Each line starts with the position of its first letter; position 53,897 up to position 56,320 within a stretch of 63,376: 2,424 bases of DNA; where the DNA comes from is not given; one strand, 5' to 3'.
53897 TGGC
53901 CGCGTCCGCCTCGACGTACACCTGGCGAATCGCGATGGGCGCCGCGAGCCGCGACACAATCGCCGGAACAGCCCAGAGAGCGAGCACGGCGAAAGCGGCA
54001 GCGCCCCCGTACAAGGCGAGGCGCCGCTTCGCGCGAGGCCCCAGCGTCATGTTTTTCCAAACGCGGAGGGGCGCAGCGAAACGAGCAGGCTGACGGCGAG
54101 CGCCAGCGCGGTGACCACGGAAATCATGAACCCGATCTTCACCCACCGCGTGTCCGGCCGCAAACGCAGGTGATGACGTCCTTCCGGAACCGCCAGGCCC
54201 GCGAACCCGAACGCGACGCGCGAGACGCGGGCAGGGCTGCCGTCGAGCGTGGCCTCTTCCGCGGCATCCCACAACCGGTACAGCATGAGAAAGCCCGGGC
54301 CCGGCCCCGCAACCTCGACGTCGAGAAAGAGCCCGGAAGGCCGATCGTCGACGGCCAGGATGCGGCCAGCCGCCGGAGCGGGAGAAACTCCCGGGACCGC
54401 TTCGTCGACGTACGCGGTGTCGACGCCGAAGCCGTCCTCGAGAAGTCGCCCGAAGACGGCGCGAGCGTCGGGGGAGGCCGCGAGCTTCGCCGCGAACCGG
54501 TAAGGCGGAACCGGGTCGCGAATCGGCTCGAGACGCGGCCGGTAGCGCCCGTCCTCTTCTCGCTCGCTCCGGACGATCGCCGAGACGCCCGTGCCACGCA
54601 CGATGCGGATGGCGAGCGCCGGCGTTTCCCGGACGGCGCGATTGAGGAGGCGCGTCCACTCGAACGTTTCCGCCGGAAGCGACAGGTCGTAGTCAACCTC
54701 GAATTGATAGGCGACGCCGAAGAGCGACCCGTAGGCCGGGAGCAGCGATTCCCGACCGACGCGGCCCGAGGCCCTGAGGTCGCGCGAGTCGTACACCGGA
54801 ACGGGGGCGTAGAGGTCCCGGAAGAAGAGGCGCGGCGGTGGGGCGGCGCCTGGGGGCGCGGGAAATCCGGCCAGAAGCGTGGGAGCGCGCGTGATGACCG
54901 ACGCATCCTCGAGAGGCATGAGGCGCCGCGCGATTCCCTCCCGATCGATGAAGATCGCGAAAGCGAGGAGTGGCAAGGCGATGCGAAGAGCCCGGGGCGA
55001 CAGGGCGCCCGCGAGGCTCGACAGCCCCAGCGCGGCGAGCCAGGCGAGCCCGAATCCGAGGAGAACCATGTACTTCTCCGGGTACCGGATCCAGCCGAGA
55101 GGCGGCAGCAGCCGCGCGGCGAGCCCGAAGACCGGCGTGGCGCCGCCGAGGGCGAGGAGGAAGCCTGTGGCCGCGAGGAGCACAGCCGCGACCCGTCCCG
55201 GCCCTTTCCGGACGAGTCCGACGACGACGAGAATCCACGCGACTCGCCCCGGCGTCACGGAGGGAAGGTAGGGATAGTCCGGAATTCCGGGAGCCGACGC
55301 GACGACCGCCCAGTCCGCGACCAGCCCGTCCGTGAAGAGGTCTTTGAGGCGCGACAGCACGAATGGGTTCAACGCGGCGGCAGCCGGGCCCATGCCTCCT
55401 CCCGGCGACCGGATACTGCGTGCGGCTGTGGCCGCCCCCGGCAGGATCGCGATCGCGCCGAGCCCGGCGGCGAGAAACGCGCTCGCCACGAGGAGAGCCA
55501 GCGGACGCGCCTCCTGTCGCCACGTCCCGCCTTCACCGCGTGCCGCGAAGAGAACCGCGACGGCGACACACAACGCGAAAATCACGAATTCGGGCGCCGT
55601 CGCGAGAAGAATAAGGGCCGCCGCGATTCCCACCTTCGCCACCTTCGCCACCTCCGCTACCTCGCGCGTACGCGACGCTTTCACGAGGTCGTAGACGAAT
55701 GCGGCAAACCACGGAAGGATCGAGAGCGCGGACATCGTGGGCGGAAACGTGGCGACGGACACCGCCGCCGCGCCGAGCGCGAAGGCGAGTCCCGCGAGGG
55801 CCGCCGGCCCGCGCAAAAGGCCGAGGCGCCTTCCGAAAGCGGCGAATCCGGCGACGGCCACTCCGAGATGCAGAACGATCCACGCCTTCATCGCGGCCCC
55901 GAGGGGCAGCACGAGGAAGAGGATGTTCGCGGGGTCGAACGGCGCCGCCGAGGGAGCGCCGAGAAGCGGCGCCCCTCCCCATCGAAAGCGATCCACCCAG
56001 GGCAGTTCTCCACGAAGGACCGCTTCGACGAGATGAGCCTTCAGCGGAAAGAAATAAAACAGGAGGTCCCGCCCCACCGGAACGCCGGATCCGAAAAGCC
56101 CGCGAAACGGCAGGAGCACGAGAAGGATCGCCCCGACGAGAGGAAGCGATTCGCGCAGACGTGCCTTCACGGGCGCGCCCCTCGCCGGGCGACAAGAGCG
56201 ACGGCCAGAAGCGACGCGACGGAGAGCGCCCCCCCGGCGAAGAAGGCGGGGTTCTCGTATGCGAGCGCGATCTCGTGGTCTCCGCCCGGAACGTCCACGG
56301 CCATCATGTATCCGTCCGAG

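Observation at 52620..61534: Operon of four lipid-carrier-type glycosylation enzymes (ArnT/PMT-like, GT2-methyltransferase fusion, two YfhO-like) coupled to an M20 peptidase, divergent from the STT3-like gene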

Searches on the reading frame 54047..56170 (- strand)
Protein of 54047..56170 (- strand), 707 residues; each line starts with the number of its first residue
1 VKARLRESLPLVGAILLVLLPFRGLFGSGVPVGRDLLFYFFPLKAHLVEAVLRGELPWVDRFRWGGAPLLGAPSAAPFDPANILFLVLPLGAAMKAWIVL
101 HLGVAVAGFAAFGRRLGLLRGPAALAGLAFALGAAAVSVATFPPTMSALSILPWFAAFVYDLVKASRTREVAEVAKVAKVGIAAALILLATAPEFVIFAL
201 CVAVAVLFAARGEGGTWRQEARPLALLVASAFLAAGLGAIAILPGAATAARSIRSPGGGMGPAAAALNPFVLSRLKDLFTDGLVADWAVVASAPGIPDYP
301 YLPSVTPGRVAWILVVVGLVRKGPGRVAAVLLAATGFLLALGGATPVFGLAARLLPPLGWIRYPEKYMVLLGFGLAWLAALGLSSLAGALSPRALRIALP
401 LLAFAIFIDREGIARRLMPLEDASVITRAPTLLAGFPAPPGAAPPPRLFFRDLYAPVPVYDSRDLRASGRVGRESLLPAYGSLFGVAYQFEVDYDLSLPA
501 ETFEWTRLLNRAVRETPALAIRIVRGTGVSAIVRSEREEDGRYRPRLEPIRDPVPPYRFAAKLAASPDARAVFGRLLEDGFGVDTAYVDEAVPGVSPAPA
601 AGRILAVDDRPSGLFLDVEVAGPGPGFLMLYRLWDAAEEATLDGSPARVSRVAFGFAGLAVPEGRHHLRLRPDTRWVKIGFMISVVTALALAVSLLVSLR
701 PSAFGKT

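Call 8: search_protein_families(library=pfam, proteins=[window:54047-56170:-], max_evalue=0.01)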
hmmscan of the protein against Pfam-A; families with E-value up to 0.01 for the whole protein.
window:54047-56170:- (707 aa): 0 families

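Call 10: search_protein_families(library=ncbifam, proteins=[window:54047-56170:-], max_evalue=0.01)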
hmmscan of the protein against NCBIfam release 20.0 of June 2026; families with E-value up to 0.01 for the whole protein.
window:54047-56170:- (707 aa): 0 families

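Call 23: find_homologous_proteins(query=window:54047-56170:-)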
Query window:54047-56170:- (707 aa): 154 proteins with E <= 0.001 among 8000 candidates; the best 120 are listed.
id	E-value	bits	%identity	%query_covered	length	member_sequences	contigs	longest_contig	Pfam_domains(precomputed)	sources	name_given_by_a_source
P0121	0.0e+0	1276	86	100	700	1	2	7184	-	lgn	-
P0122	0.0e+0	1214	82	100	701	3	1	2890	-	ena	-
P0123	0.0e+0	1184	80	100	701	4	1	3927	-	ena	-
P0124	0.0e+0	1161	79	100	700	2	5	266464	-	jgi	-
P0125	0.0e+0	1155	78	97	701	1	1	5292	-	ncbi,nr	ncbi:MAG: hypothetical protein NEA02_17050 [Thermoanaerobaculia bacterium]|nr:hypothetical protein [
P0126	0.0e+0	1147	78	100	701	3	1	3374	-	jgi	jgi:hypothetical protein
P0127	0.0e+0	1145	79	97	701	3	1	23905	-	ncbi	ncbi:MAG TPA: hypothetical protein VF554_17475 [Thermoanaerobaculia bacterium]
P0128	0.0e+0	1136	78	97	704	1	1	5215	-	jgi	jgi:hypothetical protein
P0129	0.0e+0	1135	77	97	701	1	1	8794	-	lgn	-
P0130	0.0e+0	1125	77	100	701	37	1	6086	-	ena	-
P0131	0.0e+0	1120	77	100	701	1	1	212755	-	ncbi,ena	-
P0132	0.0e+0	1118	78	97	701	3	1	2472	-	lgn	-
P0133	0.0e+0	1117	77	98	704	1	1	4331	-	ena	-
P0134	0.0e+0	1116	77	99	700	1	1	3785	-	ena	-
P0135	0.0e+0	1108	75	100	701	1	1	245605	-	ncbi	-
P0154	0.0e+0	1041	72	97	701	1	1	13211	PF09586.17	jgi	jgi:hypothetical protein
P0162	3.1e-298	1009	70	96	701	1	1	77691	PF09586.17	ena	-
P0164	1.0e-297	1007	69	99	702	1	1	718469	PF09586.17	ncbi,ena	-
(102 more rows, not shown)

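Call 28: search_solved_structures(query=A2, max_evalue=10)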
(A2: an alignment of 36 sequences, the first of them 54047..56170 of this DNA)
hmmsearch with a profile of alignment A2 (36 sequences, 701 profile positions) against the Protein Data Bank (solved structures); distinct sequences matched with E-value up to 10: 1.
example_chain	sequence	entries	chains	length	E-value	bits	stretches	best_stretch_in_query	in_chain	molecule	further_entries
9k1u_D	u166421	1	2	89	0.009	17.5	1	627-678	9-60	Serine/threonine protein kinase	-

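Call 31: search_protein_families(library=pfam, alignment_id=A2, max_evalue=0.01)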
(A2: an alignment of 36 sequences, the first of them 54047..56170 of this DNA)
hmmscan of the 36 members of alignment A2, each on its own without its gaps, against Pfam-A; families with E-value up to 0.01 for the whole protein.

A. member 1, window:54047-56170:- (707 aa): 0 families

B. families by the number of members that match (of 36 scanned): 1 family
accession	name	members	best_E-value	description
PF09586.16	YfhO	7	2.1e-05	Bacterial membrane protein YfhO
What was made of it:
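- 54047..56170 (-): Gene D: 707-aa YfhO-like GT-C glycosyltransferase, a distant paralogue of C. Seven of 36 family members hit Pfam YfhO weakly (call 31).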

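Call 40: predict_structure(alignment_id=A2)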
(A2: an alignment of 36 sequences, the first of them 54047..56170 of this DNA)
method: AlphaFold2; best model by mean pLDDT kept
length: 707 residues; sequences in the alignment: 36
mean_pLDDT: 89.4   pTM: 0.90
mean pLDDT of the five models: 89.4, 89.2, 87.9, 87.0, 86.5
residues with pLDDT >= 90: 474; 70-90: 189; 50-70: 38; < 50: 6
segments of 3 or more residues with pLDDT < 50: 702-707
pLDDT, mean of each block of 10 residues (from residue 1): 82 96 92 89 91 91 84 81 95 96 98 96 98 92 94 98 77 86 96 90 95 74 92 97 87 70 70 92 93 89 95 97 93 96 84 78 89 98 95 94 97 94 93 75 82 90 90 89 90 68 82 88 92 93 91 92 90 87 92 92 94 95 93 91 96 91 97 93 97 81 41
secondary structure, 60 per line:
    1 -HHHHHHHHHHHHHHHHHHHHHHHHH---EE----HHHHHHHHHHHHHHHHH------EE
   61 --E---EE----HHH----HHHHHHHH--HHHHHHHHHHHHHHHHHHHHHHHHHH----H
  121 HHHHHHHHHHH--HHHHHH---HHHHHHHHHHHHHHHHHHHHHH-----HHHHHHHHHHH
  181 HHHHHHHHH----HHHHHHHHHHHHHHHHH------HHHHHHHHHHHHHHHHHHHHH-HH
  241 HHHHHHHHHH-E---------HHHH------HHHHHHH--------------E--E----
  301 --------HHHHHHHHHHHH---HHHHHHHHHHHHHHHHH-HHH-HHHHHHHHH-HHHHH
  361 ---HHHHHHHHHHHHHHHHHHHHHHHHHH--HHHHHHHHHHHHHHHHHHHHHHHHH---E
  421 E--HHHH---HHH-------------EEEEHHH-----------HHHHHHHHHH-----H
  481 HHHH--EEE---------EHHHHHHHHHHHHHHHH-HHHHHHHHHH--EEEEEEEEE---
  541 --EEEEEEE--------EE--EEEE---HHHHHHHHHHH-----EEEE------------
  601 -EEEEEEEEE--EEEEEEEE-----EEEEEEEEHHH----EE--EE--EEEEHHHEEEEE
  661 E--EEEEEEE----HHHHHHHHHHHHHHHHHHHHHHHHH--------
elements in order (helices of 4 or more, strands of 3 or more residues): H2-26 H36-52 H80-87 H90-115 H120-131 H134-139 H143-164 H170-189 H194-210 H217-237 H239-250 H262-265 H272-278 H309-320 H324-340 H346-354 H356-360 H364-389 H392-416 H424-427 E447-450 H465-474 H480-484 E487-489 H500-515 H517-526 E529-537 E543-549 E562-565 H569-579 E585-588 E602-610 E613-620 E626-633 E649-652 E656-661 E664-670 H675-699
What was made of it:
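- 54047..56170 (-): The AF2 model has pLDDT 89.4 and pTM 0.90 (call 40).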

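Call 45: fold_search(model_id=the predicted structure, library=pdb)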
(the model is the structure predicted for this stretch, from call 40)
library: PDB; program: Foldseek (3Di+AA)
matches with E <= 10: 186; with E <= 0.001: 12
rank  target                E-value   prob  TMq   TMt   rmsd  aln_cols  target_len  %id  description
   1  6w98_A                2.6e-07  1.00  0.47  0.28  19.6       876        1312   14  Single-Particle Cryo-EM Structure of Arabinofuranosyltransferase AftD from Mycobacteria (released 2020-05-13)
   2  6wby                  4.2e-07  1.00  0.47  0.29  19.7       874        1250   12  Single-Particle Cryo-EM Structure of Arabinofuranosyltransferase AftD from Mycobacteria, Mutant R1389S Class 2 (released 2020-05-13)
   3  8b6l_I                1.9e-05  1.00  0.41  0.42  12.8       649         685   11  Subtomogram average of the human Sec61-TRAP-OSTA-translocon (released 2022-12-07)
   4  8age_A                2.1e-05  1.00  0.46  0.50   8.0       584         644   12  Structure of yeast oligosaccharylransferase complex with acceptor peptide bound (released 2022-12-07)
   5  6wbx                  3.6e-05  1.00  0.40  0.25  20.9       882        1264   14  Single-Particle Cryo-EM Structure of Arabinofuranosyltransferase AftD from Mycobacteria, Mutant R1389S Class 1 (released 2020-05-13)
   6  6s7t_A                5.6e-05  1.00  0.40  0.40  10.7       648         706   12  Cryo-EM structure of human oligosaccharyltransferase complex OST-B (released 2019-12-18)
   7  3wak                  6.7e-05  1.00  0.41  0.34  12.2       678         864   12  Crystal structure of the Archaeoglobus fulgidus oligosaccharyltransferase (O29867_ARCFU) in the apo form (released 2013-10-30)
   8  8if8_C                8.3e-05  1.00  0.42  0.48   7.6       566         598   13  Arabinosyltransferase AftA (released 2023-05-31)
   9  7oci_F                1.1e-04  1.00  0.42  0.45  12.3       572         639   13  Cryo-EM structure of yeast Ost6p containing oligosaccharyltransferase complex (released 2022-02-16)
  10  8if8_B                1.2e-04  1.00  0.42  0.47   9.3       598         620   12  Arabinosyltransferase AftA (released 2023-05-31)
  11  8agc_A                1.3e-04  1.00  0.40  0.40  11.1       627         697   11  Structure of yeast oligosaccharylransferase complex with lipid-linked oligosaccharide and non-acceptor peptide bound (released 2022-12-07)
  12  5gmy_A                1.9e-04  1.00  0.39  0.34  15.6       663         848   13  Crystal structure of the Archaeoglobus fulgidus oligosaccharyltransferase (O29867_ARCFU) tethered with an acceptor pep (released 2017-02-01)
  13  6ftg_5                1.5e-03  1.00  0.42  0.45  11.0       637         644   10  Subtomogram average of OST-containing ribosome-translocon complexes from canine rough microsomal membranes (released 2018-03-21)
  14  3waj                  1.6e-03  1.00  0.36  0.33  15.7       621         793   14  Crystal structure of the Archaeoglobus fulgidus oligosaccharyltransferase (O29867_ARCFU) complex with Zn and sulfate (released 2013-10-30)
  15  9dm5                  1.1e-01  0.69  0.21  0.34  17.5       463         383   12  Product-Bound mannosyltransferase PimE (released 2025-06-25)
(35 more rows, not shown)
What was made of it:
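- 54047..56170 (-): Foldseek hits are AftD, STT3, AglB 3wak and AftA 8if8 (call 45).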
